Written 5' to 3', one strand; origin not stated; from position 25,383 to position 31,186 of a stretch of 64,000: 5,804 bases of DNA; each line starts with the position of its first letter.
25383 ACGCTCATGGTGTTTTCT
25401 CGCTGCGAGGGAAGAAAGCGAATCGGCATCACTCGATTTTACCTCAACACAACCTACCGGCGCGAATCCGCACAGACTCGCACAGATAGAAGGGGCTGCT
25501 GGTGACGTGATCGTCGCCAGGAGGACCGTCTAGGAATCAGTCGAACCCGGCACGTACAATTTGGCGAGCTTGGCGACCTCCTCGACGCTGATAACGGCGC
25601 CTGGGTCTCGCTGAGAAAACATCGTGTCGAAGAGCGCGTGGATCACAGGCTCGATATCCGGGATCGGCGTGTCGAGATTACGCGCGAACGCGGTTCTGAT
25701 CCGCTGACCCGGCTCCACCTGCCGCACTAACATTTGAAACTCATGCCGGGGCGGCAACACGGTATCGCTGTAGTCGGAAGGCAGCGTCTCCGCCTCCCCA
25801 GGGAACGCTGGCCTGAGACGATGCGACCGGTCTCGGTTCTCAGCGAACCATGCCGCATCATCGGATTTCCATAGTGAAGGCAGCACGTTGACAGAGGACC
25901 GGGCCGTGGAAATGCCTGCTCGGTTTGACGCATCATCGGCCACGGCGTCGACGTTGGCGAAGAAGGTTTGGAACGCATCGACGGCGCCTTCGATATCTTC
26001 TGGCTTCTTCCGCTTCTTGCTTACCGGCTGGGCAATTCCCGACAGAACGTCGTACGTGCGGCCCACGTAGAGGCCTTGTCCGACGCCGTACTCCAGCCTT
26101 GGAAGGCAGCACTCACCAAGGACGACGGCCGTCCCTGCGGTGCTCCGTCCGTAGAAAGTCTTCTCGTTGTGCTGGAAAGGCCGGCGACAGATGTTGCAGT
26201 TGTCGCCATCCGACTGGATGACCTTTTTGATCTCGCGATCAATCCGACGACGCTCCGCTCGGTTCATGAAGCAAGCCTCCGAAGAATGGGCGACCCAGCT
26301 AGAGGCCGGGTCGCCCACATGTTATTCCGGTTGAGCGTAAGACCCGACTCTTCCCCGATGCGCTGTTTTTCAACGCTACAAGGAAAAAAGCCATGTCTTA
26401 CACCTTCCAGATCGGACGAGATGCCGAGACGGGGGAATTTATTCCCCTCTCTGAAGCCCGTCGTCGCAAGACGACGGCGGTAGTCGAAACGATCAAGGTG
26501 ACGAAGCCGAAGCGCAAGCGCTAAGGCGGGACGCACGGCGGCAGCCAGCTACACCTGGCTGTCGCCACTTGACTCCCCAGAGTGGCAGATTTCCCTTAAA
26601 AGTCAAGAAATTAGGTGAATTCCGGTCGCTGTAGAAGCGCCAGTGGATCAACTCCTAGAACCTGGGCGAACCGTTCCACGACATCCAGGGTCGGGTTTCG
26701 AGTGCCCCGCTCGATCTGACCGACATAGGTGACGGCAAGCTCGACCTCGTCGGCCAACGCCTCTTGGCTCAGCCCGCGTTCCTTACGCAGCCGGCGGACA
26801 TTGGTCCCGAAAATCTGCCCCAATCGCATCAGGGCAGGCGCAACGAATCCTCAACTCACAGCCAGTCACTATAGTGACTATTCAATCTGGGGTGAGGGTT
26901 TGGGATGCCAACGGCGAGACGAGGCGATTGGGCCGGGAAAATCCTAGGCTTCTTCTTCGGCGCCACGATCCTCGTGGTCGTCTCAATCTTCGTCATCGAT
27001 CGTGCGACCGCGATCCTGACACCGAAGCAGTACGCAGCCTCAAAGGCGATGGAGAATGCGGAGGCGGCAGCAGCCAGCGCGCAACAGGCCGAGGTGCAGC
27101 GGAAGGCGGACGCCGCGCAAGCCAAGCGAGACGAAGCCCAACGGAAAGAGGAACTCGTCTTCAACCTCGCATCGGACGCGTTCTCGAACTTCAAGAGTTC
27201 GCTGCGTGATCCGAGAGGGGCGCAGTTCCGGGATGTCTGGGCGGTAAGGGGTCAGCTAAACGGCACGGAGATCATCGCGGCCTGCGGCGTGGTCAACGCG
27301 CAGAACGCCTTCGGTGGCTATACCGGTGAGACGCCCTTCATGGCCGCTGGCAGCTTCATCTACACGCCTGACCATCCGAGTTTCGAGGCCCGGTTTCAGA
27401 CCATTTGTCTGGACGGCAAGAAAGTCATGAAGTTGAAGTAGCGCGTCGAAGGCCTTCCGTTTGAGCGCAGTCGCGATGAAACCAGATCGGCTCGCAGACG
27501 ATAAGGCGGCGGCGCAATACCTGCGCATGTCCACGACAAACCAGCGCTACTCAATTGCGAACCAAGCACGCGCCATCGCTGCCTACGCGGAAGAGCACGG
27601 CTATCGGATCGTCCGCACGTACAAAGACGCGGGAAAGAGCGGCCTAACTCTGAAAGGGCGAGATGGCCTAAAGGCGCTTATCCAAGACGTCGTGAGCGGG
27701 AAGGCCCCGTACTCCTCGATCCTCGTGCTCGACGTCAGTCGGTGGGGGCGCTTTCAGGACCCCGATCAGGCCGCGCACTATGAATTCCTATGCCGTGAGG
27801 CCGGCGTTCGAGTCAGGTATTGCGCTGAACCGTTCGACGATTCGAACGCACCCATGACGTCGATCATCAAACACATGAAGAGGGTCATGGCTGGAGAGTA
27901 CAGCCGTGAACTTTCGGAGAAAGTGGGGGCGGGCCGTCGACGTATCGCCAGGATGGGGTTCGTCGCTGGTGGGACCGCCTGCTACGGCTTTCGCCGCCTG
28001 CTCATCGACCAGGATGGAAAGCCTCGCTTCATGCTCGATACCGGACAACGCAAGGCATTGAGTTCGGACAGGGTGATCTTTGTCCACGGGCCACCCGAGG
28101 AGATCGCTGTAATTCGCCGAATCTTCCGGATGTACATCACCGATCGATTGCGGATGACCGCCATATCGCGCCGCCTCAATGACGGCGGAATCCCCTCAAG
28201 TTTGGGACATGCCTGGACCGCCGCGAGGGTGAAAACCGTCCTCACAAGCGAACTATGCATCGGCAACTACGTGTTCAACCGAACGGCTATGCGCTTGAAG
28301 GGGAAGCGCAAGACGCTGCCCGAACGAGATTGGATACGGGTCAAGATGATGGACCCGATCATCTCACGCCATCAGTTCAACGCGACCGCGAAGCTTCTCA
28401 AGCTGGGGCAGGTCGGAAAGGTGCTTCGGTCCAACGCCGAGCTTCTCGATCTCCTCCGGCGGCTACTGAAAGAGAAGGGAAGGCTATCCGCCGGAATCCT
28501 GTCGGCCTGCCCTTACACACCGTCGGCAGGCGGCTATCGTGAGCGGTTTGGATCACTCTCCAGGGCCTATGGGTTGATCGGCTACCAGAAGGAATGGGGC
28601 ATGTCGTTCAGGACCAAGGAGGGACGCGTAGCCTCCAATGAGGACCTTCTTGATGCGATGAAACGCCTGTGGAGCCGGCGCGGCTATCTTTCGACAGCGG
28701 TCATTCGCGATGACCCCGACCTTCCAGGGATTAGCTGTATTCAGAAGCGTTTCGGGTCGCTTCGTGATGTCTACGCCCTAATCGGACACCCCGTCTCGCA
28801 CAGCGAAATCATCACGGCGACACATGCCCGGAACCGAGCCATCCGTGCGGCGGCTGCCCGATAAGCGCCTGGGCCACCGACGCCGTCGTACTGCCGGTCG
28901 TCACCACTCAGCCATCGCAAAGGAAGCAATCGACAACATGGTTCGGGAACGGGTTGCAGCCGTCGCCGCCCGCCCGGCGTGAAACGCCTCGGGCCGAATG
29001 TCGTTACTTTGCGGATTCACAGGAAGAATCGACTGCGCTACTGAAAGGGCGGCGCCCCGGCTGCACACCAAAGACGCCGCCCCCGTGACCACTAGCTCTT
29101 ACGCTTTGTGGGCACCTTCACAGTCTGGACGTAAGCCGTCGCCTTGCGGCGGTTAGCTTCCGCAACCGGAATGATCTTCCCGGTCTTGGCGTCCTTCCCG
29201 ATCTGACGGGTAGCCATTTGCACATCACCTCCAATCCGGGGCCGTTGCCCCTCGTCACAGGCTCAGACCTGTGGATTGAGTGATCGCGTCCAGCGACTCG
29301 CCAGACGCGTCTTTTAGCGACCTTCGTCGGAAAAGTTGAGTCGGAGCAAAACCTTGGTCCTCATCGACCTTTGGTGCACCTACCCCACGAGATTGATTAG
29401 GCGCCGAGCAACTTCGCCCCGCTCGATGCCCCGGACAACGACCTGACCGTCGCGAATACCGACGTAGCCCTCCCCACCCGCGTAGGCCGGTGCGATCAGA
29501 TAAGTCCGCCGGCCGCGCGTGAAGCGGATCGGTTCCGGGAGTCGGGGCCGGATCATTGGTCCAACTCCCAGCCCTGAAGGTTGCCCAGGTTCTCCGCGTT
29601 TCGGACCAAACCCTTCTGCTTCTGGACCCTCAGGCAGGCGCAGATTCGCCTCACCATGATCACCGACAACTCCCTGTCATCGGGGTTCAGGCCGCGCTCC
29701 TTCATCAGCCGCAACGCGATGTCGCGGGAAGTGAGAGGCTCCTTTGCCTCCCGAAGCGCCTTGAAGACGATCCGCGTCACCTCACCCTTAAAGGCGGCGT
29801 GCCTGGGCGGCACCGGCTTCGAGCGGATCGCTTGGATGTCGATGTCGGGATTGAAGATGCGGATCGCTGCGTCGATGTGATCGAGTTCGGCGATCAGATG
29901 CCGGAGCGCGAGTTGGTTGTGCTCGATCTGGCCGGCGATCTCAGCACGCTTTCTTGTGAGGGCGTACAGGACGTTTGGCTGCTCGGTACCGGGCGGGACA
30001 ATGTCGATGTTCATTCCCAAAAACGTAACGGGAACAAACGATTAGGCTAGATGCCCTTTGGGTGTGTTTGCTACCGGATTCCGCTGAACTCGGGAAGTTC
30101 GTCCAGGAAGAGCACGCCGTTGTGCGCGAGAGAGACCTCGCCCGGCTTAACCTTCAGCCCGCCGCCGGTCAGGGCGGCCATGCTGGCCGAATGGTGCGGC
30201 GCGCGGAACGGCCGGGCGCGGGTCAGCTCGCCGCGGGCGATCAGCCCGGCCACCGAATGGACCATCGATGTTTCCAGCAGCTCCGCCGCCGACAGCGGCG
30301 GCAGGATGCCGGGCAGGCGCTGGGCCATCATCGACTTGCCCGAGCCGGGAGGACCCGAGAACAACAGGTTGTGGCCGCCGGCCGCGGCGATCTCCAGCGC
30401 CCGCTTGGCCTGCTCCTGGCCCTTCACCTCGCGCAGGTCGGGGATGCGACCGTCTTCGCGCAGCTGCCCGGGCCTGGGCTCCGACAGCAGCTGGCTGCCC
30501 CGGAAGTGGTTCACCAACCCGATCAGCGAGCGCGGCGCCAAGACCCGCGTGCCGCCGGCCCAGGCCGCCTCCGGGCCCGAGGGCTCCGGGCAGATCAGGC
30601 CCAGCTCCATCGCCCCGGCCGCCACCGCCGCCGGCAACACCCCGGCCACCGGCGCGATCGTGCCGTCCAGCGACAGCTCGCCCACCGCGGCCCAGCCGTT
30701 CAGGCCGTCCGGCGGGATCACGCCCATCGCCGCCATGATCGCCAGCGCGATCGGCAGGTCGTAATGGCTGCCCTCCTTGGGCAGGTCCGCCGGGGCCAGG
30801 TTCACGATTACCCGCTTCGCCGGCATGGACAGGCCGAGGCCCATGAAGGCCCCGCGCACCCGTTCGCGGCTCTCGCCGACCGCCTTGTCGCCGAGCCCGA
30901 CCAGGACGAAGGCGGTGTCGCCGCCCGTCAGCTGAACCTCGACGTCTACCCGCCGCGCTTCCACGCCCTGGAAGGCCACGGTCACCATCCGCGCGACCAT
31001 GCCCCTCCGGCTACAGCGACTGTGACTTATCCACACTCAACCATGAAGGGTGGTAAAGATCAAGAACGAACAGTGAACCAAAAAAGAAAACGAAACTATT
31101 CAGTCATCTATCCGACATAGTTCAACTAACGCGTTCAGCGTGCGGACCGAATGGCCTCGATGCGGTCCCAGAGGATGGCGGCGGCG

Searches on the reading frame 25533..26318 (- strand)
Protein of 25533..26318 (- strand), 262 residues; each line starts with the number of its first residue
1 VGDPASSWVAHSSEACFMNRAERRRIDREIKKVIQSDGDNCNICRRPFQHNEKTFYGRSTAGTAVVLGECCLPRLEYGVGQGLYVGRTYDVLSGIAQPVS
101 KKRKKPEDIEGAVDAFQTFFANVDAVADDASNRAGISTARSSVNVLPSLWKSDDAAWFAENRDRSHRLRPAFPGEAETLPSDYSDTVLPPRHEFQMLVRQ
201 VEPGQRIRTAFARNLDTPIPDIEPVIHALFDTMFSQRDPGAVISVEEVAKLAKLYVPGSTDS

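Call 3: search_protein_families(library=pfam, proteins=[window:25533-26318:-], max_evalue=1)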
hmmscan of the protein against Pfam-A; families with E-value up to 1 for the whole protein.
window:25533-26318:- (262 aa): 1 family
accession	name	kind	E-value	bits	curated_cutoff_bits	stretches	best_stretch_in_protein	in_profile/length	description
PF23991.1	DUF7310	-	0.083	13.8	40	1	103-139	43-79/83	Coiled-coil region of unknown function (DUF7310)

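Call 4: search_protein_families(library=padloc, proteins=[window:25533-26318:-], max_evalue=1)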
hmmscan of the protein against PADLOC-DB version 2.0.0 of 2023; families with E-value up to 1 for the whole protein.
window:25533-26318:- (262 aa): 0 families

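Call 8: search_protein_families(library=ncbifam, proteins=[window:25533-26318:-], max_evalue=0.01)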
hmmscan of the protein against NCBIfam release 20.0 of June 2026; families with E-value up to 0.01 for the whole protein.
window:25533-26318:- (262 aa): 0 families

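Call 40: find_homologous_proteins(query=window:25533-26267:-, max_evalue=0.001)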
Query window:25533-26267:- (245 aa): 63 proteins with E <= 0.001 among 1388 candidates.
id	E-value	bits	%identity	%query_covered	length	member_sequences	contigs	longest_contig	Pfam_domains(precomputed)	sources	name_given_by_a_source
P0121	1.3e-161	553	100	100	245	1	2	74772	-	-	-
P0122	1.4e-75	272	53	98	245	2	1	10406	-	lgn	-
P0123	4.9e-73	263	50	99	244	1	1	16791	-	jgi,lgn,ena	-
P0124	1.6e-71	258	50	97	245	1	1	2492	-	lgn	-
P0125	2.7e-71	258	51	98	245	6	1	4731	-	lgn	-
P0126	5.0e-71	257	51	98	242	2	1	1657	-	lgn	-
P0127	6.7e-71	256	49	98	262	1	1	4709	-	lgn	-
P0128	3.3e-70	254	49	99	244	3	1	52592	-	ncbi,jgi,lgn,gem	-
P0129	1.5e-69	252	48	99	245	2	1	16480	-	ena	-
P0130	3.0e-68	248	48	98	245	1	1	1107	-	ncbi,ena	-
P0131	2.4e-67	245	49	97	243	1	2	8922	-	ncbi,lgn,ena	-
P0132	6.3e-67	243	48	97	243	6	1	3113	-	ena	-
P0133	6.4e-67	243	47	99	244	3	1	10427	-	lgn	-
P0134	1.1e-63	233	45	97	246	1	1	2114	-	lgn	-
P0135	1.0e-62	230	46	97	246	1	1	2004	-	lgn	-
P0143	5.8e-59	217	44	98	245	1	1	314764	-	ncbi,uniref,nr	ncbi:hypothetical protein [Rhizobium jaguaris]|uniref:Uncharacterized protein n=1 Tax=Rhizobium jagu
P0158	1.5e-51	193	42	99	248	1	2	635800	-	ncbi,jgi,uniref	ncbi:hypothetical protein [Pseudomonas jessenii]|jgi:hypothetical protein|uniref:hypothetical protei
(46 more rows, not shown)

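Call 41: find_encoding_contigs(protein=P0143, flank=6000, max_places=2)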
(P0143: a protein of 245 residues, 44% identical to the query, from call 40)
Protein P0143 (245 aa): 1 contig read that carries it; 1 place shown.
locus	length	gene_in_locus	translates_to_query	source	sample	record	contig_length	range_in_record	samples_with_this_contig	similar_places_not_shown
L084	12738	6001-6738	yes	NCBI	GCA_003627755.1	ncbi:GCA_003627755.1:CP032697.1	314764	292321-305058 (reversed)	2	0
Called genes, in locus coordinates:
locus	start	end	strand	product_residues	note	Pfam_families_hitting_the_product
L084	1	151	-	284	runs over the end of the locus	PF06067:DUF932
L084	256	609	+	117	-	-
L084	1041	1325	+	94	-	PF07694:5TM-5TMR_LYT (weak)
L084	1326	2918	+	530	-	PF00989:PAS (weak), PF08448:PAS_4, PF13426:PAS_9 (faint), PF12860:PAS_7, PF00990:GGDEF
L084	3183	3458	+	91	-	PF03693:ParD_antitoxin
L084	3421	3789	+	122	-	-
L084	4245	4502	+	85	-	PF00313:CSD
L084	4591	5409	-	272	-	PF00353:HemolysinCabind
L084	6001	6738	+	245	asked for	-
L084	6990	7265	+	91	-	-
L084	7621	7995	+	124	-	-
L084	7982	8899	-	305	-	PF00239:Resolvase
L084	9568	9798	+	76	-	-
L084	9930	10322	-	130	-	-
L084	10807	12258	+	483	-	PF01928:CYTH, PF05235:CHAD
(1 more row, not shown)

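Call 42: find_encoding_contigs(protein=P0128, flank=6000, max_places=2)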
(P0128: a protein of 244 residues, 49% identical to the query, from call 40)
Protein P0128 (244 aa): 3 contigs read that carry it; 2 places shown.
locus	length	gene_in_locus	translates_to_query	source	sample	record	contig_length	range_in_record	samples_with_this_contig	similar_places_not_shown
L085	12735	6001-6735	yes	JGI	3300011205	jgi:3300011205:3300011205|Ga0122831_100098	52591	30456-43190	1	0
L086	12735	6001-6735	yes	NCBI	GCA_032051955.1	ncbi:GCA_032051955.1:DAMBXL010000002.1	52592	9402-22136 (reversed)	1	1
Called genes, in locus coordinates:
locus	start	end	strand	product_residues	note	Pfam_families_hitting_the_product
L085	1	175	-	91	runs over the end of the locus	PF18818:MPTase-PolyVal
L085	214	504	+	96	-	-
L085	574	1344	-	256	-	-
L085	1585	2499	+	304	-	PF01909:NTP_transf_2 (faint), PF05168:HEPN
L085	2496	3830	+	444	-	-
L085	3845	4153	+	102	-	-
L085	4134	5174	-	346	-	-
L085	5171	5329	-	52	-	-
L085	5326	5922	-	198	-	-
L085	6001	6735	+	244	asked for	-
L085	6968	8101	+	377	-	-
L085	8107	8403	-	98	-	-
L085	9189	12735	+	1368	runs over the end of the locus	-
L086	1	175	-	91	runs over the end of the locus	PF18818:MPTase-PolyVal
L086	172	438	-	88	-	-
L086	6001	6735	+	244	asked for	-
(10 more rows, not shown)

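Call 43: find_encoding_contigs(protein=P0158, flank=6000, max_places=2)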
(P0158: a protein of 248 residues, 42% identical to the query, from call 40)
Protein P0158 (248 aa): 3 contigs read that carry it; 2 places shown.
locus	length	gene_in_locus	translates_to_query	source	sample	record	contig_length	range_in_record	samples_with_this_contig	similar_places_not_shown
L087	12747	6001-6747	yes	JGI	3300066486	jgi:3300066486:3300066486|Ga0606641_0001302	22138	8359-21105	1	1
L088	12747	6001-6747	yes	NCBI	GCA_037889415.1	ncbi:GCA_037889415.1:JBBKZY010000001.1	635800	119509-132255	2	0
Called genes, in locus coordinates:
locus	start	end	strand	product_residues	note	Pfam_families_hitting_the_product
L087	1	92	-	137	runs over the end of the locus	-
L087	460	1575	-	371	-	PF00589:Phage_integrase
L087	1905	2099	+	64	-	-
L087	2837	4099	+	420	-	PF14468:DUF4427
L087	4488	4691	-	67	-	-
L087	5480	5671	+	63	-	-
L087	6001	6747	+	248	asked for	-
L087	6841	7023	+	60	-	-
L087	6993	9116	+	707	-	-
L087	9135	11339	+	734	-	-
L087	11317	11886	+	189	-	-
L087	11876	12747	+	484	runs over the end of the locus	-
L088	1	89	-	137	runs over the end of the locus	-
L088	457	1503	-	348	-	PF00589:Phage_integrase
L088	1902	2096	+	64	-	-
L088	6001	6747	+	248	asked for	-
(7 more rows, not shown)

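Call 69: search_protein_families(library=phrogs, proteins=[window:25533-26267:-], max_evalue=0.1)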
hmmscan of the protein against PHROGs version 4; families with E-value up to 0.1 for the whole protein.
window:25533-26267:- (245 aa): 0 families

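Call 74: search_solved_structures(query=A2, max_evalue=1)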
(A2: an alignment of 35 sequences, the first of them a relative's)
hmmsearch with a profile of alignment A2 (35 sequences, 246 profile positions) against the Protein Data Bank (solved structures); distinct sequences matched with E-value up to 1: 1.
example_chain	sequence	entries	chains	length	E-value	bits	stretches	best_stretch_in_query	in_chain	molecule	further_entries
2r9i_A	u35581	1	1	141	0.68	12.5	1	72-125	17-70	Putative phage capsid protein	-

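Call 79: predict_structure(alignment_id=A2)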
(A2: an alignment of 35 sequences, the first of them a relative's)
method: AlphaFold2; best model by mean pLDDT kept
length: 245 residues; sequences in the alignment: 35
mean_pLDDT: 91.6   pTM: 0.82
mean pLDDT of the five models: 91.6, 91.0, 90.7, 89.1, 88.6
residues with pLDDT >= 90: 196; 70-90: 41; 50-70: 5; < 50: 3
segments of 3 or more residues with pLDDT < 50: 243-245
pLDDT, mean of each block of 10 residues (from residue 1): 91 95 96 97 96 96 94 80 79 95 96 92 86 97 98 93 83 95 96 95 97 90 89 93 49
secondary structure, 60 per line:
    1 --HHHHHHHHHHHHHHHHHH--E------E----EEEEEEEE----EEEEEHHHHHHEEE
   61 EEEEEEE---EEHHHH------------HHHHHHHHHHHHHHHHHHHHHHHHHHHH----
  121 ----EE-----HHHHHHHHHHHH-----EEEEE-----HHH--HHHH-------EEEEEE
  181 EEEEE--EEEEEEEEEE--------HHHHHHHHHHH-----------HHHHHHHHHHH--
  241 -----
elements in order: H3-20 E35-42 E47-51 H52-57 E58-67 H73-76 H89-116 H132-143 E149-153 H164-167 E175-185 E188-197 H206-216 H228-238

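Call 83: fold_search(model_id=the predicted structure, library=pdb)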
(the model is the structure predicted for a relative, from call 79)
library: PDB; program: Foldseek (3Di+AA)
matches with E <= 10: 236; with E <= 0.001: 0
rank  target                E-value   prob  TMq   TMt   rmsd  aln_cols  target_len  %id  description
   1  7r7j_A                1.1e-01  0.20  0.15  0.07  11.1       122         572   15  Crystal structure of RadD with ADP (released 2022-04-13)
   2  7r7j_B                2.5e-01  0.07  0.15  0.09  15.0       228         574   11  Crystal structure of RadD with ADP (released 2022-04-13)
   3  8h5z_B                5.3e-01  0.09  0.15  0.08  11.3       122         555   16  Crystal structure of RadD/ATP analogue complex (released 2023-10-18)
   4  6jde_B                6.7e-01  0.06  0.13  0.07  11.5       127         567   14  crystal structure of a DNA repair protein (released 2019-06-26)
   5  1qu6_MODEL_1_A        7.6e-01  0.05  0.11  0.13  14.5       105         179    4  STRUCTURE OF THE DOUBLE-STRANDED RNA-BINDING DOMAIN OF THE PROTEIN KINASE PKR REVEALS THE MOLECULAR BASIS OF I (released 1999-12-23)
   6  9cmp_A                8.6e-01  0.09  0.13  0.05  10.9        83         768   13  Structure of human Argonaute2-guide-target complex in a fully paired, slicing-competent conformation (released 2024-12-11)
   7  9q3f_A                1.1e+00  0.05  0.15  0.06  13.6       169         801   11  Structure of neurodevelopmental mutant AGO1 F180del in complex with guide RNA (released 2025-11-05)
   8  6njt_B                1.1e+00  0.03  0.11  0.12  13.7       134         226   13  Mouse endonuclease G mutant - H97A (released 2020-01-08)
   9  9k6s_A                1.2e+00  0.04  0.14  0.09  13.2       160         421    9  Cryo-EM Structure of hAGO2D669A-siRNA-target (19-nt) (released 2025-06-25)
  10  8h5y_A                1.2e+00  0.06  0.14  0.07  11.1       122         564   13  Crystal structure of RadD- ADP complex (released 2023-10-18)
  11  9k6r_A                1.2e+00  0.04  0.13  0.08  13.6       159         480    9  Cryo-EM Structure of hAGO2D669A-siRNA-target (14-nt, uni-lobed) (released 2025-06-25)
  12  9rwz_A                1.4e+00  0.05  0.17  0.07  13.2       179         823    7  ZSWIM8-CUL3 complex bound to AGO2-miR-7-CYRANO (released 2026-03-18)
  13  9dhx_A                1.4e+00  0.04  0.13  0.06  13.5       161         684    8  human Argonaute2 R315V/H316A - miR-122 in complex with a fully complementary target (released 2026-03-04)
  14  7nvr_a                1.5e+00  0.02  0.09  0.12  14.8       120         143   12  Human Mediator with RNA Polymerase II Pre-initiation complex (released 2021-05-05)
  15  6p4x_A                1.6e+00  0.02  0.11  0.06  20.9       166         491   15  Crystal Structure of the S. cerevisiae glucokinase, Glk1 (released 2020-03-11)
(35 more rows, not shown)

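Call 88: fold_search(model_id=the predicted structure, library=viral)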
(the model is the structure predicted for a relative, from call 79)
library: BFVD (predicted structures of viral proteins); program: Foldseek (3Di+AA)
matches with E <= 10: 607; with E <= 0.001: 0
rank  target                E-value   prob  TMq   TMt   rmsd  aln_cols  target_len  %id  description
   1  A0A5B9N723            1.1e-01  0.16  0.14  0.14  14.4       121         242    9  Uncharacterized protein [Proteus phage Saba]
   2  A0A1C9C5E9            1.3e-01  0.15  0.13  0.12  17.8       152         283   12  RING-type domain-containing protein [Heterosigma akashiwo virus 01]
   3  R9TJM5                1.3e-01  0.07  0.15  0.15  20.2       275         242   12  Uncharacterized protein [Vibrio phage nt-1]
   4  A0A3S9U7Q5            1.5e-01  0.04  0.12  0.05  20.6       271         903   11  (no name in the UniProt tables at hand)
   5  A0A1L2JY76            1.7e-01  0.66  0.16  0.51   5.6        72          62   18  Uncharacterized protein [Aeribacillus phage AP45]
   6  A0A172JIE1            1.7e-01  0.06  0.15  0.15  18.4       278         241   10  Uncharacterized protein [Bacillus phage AR9]
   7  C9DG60                2.1e-01  0.08  0.12  0.12  17.7       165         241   12  Uncharacterized protein [Delftia phage PhiW-14]
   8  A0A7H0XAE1            3.2e-01  0.03  0.10  0.08  22.3       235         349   11  (no name in the UniProt tables at hand)
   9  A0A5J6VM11            3.6e-01  0.06  0.11  0.18  15.4       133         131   12  Uncharacterized protein [Megaviridae environmental sample]
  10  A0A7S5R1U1            3.8e-01  0.14  0.14  0.33  12.3       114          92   14  (no name in the UniProt tables at hand)
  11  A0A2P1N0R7            4.1e-01  0.33  0.12  0.40   4.3        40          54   22  (no name in the UniProt tables at hand)
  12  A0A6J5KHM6            4.1e-01  0.14  0.14  0.30   7.1        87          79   11  Uncharacterized protein [uncultured Caudovirales phage]
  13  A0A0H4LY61            4.1e-01  0.06  0.13  0.10  15.2       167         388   12  (no name in the UniProt tables at hand)
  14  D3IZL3                4.9e-01  0.08  0.10  0.11  12.9       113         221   17  Virion protein [Pseudocowpox virus]
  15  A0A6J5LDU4            5.2e-01  0.05  0.16  0.16  19.0       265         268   12  Uncharacterized protein [uncultured Caudovirales phage]
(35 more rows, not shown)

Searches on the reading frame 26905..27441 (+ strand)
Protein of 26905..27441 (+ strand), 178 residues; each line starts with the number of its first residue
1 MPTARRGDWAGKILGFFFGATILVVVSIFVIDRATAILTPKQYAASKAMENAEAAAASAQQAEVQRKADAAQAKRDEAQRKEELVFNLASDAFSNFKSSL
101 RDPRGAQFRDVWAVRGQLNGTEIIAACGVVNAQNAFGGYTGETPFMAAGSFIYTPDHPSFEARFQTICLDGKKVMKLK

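Call 3: search_protein_families(library=pfam, proteins=[window:26905-27441:+], max_evalue=1)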
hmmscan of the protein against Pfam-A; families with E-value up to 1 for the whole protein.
window:26905-27441:+ (178 aa): 1 family
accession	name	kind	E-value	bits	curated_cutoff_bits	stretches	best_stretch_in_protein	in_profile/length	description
PF01733.24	Nucleoside_tran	-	0.04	13.7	29.8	1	9-98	58-147/309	Nucleoside transporter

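Call 4: search_protein_families(library=padloc, proteins=[window:26905-27441:+], max_evalue=1)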
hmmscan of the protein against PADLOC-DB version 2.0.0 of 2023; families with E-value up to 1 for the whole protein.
window:26905-27441:+ (178 aa): 1 family
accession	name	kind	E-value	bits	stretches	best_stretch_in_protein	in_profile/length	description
PDLC02597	DrmC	-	0.0024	15.8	1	12-136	100-198/242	DrmC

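Call 8: search_protein_families(library=ncbifam, proteins=[window:26905-27441:+], max_evalue=0.01)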
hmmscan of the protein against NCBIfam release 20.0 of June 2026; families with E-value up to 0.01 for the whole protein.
window:26905-27441:+ (178 aa): 2 families
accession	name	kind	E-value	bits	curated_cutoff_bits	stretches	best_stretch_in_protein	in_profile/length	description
NF004412.0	PRK05759.1-3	equivalog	0.0023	17.8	156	1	22-81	40-99/185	F0F1 ATP synthase subunit B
NF041420.1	MbpB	equivalog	0.0066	16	400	1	51-130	141-220/260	mobilization protein MbpB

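Call 69: search_protein_families(library=phrogs, proteins=[window:26905-27441:+], max_evalue=0.1)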
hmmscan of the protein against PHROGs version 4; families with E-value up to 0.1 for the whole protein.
window:26905-27441:+ (178 aa): 8 families
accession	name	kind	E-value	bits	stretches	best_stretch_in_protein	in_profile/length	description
phrog_2320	-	unknown function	8.4e-13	49.5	1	93-148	52-108/171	-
phrog_38187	-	unknown function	2.5e-06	28.7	1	123-165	94-136/144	-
phrog_16400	-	unknown function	5.2e-06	27.2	1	80-168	190-271/272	-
phrog_36625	-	unknown function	7.8e-06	26.9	1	90-146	26-79/215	-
phrog_35207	-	unknown function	0.00048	20.9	1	98-147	29-71/193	-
phrog_20234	-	unknown function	0.011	16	1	94-147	36-88/266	-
phrog_11298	-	unknown function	0.031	15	1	44-101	19-75/273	-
phrog_14579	-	unknown function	0.051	14.4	1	45-132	138-222/264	-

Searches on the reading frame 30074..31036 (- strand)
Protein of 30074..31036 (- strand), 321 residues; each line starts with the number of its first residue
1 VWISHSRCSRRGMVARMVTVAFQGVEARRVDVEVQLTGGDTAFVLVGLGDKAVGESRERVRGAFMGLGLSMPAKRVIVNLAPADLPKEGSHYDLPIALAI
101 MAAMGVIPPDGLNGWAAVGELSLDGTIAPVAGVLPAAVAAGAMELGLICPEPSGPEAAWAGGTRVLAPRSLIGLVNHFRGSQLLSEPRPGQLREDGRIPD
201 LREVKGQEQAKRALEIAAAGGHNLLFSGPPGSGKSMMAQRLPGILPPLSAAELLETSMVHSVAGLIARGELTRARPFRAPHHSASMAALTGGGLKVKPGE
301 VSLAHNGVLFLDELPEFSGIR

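Call 7: search_protein_families(library=pfam, proteins=[window:30074-31036:-], max_evalue=0.01)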
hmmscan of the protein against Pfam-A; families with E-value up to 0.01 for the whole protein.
window:30074-31036:- (321 aa): 4 families
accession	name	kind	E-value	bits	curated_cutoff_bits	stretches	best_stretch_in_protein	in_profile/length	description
PF01078.27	Mg_chelatase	-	5.9e-56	189.6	20.3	1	200-318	1-119/207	Magnesium chelatase, subunit ChlI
PF13541.12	ChlI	-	5.9e-35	120.2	27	1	32-150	1-118/121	Subunit ChlI of Mg-chelatase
PF00158.32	Sigma54_activat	-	0.00026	21.2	20.2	1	208-317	9-105/168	Sigma-54 interaction domain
PF00004.35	AAA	-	0.0028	18.5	21.2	0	224-314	1-66/131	ATPase family associated with various cellular activities (AAA)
